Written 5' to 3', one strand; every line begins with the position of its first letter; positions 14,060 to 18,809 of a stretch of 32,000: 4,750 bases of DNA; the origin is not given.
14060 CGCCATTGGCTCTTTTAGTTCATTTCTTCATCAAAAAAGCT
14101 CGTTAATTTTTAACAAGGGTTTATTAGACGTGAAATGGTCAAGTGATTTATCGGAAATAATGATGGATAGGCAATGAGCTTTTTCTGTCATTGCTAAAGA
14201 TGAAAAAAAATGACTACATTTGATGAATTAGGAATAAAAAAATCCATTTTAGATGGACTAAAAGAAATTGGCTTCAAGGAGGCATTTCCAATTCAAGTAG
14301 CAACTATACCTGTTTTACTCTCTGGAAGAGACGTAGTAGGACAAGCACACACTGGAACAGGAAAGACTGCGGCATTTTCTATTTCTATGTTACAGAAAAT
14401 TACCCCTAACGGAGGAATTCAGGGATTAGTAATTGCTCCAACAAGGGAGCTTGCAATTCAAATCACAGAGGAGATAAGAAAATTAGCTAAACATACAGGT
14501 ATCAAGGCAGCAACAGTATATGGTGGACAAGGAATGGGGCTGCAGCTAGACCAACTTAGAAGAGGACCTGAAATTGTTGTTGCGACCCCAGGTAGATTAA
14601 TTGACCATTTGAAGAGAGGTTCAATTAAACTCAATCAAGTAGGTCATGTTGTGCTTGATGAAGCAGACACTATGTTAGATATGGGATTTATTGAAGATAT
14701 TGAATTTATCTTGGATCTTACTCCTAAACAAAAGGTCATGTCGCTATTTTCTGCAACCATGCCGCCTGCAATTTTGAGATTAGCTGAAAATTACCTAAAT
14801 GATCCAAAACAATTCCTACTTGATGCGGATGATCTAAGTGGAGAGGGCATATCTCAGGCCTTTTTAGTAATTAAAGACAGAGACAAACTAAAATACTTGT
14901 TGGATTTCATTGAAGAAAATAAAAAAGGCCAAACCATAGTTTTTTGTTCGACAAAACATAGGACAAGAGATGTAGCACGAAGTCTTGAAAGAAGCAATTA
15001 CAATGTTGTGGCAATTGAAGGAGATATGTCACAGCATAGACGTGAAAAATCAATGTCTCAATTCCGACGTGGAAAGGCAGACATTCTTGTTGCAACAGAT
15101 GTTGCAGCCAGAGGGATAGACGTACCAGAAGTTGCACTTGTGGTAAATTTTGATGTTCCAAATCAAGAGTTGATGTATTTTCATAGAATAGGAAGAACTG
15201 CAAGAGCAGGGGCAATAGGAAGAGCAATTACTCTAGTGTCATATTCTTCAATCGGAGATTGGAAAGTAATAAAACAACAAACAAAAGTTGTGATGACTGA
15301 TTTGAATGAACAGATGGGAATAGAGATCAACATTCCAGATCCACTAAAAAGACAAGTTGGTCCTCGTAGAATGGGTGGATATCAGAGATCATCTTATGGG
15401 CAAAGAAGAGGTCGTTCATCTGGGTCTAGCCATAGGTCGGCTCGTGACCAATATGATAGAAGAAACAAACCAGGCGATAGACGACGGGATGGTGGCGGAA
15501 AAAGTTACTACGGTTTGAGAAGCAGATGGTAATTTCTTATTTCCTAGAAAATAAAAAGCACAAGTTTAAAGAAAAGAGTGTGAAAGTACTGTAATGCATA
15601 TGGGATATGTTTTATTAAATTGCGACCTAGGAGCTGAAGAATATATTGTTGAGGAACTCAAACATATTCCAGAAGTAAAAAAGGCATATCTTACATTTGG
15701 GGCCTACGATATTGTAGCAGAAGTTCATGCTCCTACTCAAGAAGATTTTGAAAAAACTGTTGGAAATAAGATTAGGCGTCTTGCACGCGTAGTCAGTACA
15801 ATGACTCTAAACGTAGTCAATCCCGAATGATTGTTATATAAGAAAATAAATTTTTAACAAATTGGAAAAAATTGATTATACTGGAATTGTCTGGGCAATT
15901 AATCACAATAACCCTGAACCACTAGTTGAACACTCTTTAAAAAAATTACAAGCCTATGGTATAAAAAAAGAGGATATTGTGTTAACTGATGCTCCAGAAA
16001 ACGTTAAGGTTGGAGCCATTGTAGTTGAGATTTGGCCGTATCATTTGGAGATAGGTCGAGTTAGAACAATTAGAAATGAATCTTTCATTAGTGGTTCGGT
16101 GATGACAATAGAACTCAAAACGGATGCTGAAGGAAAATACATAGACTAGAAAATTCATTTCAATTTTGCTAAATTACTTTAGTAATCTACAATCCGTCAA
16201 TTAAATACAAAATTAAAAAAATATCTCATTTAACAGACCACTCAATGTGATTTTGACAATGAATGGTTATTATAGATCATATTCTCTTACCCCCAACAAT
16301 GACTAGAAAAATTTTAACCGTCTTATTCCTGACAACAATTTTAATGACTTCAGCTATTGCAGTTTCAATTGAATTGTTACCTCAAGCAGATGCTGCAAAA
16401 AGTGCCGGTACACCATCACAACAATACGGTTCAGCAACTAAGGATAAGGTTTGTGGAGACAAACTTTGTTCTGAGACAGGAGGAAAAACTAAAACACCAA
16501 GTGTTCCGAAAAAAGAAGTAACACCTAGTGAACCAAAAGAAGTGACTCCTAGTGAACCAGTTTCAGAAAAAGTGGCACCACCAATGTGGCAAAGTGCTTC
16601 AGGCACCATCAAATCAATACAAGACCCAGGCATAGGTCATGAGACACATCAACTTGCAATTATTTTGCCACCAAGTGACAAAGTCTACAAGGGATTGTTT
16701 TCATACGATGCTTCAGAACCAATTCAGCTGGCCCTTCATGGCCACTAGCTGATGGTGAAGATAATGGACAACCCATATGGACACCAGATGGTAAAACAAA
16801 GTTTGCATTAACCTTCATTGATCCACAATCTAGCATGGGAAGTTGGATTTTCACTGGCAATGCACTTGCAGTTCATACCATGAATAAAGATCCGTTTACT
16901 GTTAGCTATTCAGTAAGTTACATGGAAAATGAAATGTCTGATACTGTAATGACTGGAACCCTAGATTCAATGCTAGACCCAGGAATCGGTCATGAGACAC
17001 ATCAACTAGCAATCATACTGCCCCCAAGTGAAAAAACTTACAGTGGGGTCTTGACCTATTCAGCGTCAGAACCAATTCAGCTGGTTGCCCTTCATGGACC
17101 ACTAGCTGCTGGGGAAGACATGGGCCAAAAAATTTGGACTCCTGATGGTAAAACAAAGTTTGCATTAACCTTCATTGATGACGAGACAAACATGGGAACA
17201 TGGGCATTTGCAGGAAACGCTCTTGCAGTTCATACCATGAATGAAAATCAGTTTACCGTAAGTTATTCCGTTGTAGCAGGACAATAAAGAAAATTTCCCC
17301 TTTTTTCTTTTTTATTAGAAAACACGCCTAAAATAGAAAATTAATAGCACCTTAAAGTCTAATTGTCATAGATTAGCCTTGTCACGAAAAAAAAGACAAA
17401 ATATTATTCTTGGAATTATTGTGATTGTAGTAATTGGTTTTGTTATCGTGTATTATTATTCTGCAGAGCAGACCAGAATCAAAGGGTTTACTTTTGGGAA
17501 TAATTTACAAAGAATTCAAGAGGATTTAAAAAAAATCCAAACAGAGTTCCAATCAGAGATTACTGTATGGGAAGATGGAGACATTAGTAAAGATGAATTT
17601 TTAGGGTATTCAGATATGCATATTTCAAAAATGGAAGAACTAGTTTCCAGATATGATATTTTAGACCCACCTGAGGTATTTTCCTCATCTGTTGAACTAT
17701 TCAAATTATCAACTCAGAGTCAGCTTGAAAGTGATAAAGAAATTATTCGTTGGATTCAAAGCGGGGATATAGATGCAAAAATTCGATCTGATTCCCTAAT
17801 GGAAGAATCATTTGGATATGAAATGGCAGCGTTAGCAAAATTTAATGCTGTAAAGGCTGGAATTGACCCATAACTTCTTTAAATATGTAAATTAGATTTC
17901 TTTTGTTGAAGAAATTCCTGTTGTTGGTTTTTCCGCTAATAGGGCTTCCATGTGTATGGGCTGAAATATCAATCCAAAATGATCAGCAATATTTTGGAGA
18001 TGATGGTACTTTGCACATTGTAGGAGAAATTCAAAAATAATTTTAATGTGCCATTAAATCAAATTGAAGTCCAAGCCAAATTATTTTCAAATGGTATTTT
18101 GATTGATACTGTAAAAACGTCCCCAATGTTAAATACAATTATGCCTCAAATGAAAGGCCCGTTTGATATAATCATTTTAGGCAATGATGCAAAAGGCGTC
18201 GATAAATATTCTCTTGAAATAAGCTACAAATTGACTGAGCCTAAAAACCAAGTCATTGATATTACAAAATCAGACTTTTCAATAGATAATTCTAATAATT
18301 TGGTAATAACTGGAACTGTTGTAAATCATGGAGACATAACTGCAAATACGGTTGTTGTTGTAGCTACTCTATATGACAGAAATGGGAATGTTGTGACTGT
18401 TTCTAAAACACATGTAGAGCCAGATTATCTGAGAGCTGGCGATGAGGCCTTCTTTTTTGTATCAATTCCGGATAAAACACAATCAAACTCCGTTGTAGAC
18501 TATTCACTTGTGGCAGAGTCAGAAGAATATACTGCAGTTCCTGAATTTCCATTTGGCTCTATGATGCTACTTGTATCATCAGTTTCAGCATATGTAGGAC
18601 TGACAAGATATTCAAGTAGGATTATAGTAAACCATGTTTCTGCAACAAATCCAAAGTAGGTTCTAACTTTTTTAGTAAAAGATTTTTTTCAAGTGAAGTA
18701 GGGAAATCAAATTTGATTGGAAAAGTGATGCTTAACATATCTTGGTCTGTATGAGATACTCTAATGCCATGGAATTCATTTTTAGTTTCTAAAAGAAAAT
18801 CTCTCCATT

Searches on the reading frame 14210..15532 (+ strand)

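Call 39: search_protein_families(library=pfam, proteins=[window:14210-15532:+], max_evalue=0.001)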
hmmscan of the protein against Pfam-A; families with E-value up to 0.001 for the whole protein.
window:14210-15532:+ (440 aa): 3 families
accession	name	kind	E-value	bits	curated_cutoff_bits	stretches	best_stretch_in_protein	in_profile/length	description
PF00270.35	DEAD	-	3.3e-52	177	26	1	27-187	2-163/167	DEAD/DEAH box helicase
PF00271.37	Helicase_C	-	3.4e-33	114.6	23.5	1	225-334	1-110/110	Helicase conserved C-terminal domain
PF04851.21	ResIII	-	1.4e-05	25.5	22.5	1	45-171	29-150/164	Type III restriction enzyme, res subunit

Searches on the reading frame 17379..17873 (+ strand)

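Call 39: search_protein_families(library=pfam, proteins=[window:17379-17873:+], max_evalue=0.001)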
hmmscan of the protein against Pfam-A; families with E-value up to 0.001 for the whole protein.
window:17379-17873:+ (164 aa): 0 families

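Call 65: search_protein_families(library=ncbifam, proteins=[window:17379-17873:+], max_evalue=0.01)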
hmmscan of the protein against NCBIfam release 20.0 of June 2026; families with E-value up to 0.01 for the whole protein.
window:17379-17873:+ (164 aa): 1 family
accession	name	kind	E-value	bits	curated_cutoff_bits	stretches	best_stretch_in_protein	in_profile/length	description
NF049880.1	FvfA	exception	0.0026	18.2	130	0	4-41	3-40/130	Francisella virulence factor A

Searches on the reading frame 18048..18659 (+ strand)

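Call 3: search_protein_families(library=pfam, proteins=[window:18048-18659:+], max_evalue=0.1)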
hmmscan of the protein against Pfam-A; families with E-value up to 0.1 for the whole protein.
window:18048-18659:+ (203 aa): 1 family
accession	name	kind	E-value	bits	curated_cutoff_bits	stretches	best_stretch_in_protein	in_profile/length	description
PF11906.13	DUF3426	-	2.8e-05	24.7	27.7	1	65-128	46-111/147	Protein of unknown function (DUF3426)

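Call 65: search_protein_families(library=ncbifam, proteins=[window:18048-18659:+], max_evalue=0.01)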
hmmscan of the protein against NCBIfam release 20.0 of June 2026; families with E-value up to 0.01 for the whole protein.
window:18048-18659:+ (203 aa): 2 families
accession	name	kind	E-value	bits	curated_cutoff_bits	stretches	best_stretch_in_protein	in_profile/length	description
NF038353.1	FxLYD_dom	domain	3e-12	46.2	23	1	84-143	3-60/71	FxLYD domain-containing protein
TIGR04296.1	PEFG-CTERM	domain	0.00086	18.9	25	1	164-186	2-24/30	PEFG-CTERM sorting domain-containing protein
